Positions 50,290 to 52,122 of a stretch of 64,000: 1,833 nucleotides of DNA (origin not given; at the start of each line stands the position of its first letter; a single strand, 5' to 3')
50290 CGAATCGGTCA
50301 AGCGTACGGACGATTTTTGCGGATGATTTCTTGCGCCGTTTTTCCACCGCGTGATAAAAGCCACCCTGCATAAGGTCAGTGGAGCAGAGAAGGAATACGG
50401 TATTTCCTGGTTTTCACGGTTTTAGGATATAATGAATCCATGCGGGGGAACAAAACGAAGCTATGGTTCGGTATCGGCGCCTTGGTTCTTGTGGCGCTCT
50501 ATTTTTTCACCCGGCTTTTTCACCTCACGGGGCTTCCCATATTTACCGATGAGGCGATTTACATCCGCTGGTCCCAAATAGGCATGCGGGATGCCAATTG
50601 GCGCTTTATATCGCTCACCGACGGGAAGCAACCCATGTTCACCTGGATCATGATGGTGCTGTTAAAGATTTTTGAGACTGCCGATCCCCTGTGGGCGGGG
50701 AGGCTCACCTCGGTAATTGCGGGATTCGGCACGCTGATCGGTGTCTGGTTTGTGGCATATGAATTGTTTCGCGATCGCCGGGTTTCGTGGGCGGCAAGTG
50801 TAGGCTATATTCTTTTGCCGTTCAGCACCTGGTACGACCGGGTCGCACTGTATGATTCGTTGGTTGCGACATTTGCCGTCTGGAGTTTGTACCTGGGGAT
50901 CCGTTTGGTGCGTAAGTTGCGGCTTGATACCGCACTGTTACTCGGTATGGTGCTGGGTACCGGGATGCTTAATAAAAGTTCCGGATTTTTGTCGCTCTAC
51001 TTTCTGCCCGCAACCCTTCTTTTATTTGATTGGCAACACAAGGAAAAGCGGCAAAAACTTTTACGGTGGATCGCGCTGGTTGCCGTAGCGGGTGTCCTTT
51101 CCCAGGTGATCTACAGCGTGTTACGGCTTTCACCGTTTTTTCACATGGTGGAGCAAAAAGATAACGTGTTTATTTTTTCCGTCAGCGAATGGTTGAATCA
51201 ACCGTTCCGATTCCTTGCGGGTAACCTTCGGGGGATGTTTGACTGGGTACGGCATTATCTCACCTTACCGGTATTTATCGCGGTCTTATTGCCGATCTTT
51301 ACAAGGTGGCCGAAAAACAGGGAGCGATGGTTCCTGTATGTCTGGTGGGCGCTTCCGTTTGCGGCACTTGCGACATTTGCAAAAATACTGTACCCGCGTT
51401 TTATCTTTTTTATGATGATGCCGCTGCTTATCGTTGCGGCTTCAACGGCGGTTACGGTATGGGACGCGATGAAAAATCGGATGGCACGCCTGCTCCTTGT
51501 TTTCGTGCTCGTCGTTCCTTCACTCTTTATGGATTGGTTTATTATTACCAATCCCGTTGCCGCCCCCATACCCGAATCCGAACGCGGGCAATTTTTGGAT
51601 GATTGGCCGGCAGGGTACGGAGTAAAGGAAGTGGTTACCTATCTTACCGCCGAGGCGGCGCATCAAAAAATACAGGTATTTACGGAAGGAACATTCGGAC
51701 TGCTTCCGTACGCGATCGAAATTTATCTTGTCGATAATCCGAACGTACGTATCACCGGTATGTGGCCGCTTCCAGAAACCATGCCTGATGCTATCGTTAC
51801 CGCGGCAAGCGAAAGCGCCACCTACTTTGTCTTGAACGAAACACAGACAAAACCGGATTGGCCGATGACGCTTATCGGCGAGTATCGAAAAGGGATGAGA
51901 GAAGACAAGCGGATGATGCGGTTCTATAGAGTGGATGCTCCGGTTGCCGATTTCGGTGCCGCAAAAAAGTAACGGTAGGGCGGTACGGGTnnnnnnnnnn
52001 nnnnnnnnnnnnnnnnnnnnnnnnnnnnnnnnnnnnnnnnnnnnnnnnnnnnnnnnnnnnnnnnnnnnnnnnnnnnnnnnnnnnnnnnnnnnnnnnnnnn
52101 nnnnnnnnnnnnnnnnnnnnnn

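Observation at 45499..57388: Lipid-linked glycan assembly system with an unusually high density of GT-C enzymes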

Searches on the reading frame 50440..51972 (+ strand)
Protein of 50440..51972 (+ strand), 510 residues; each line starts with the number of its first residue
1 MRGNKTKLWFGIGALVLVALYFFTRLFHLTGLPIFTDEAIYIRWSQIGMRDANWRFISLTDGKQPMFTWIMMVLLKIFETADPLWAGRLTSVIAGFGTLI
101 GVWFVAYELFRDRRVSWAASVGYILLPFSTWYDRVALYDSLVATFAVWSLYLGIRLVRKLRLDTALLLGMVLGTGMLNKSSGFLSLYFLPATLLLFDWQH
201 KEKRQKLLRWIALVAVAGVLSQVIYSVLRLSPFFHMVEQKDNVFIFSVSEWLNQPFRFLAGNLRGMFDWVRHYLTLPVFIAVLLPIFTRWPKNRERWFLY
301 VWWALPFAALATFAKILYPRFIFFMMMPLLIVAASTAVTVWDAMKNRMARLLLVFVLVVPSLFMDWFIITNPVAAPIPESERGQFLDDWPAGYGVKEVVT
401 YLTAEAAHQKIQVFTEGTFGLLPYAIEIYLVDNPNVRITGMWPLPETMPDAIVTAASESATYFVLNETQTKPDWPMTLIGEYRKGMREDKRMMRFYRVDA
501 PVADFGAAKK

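Call 4: search_protein_families(library=pfam, proteins=[window:50440-51972:+], max_evalue=0.01)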
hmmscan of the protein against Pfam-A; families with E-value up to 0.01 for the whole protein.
window:50440-51972:+ (510 aa): 1 family
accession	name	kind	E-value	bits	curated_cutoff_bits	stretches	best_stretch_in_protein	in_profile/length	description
PF13231.12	PMT_2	-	2.5e-11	44.5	26.1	1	65-219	4-154/160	Dolichyl-phosphate-mannose-protein mannosyltransferase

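Call 17: search_protein_families(library=ncbifam, proteins=[window:50440-51972:+], max_evalue=0.001)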
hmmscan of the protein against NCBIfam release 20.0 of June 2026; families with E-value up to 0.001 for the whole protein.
window:50440-51972:+ (510 aa): 0 families

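Call 100: search_solved_structures(query=A6, max_evalue=1)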
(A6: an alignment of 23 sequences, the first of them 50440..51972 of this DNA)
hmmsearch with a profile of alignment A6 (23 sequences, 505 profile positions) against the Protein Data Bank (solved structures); distinct sequences matched with E-value up to 1: 0.
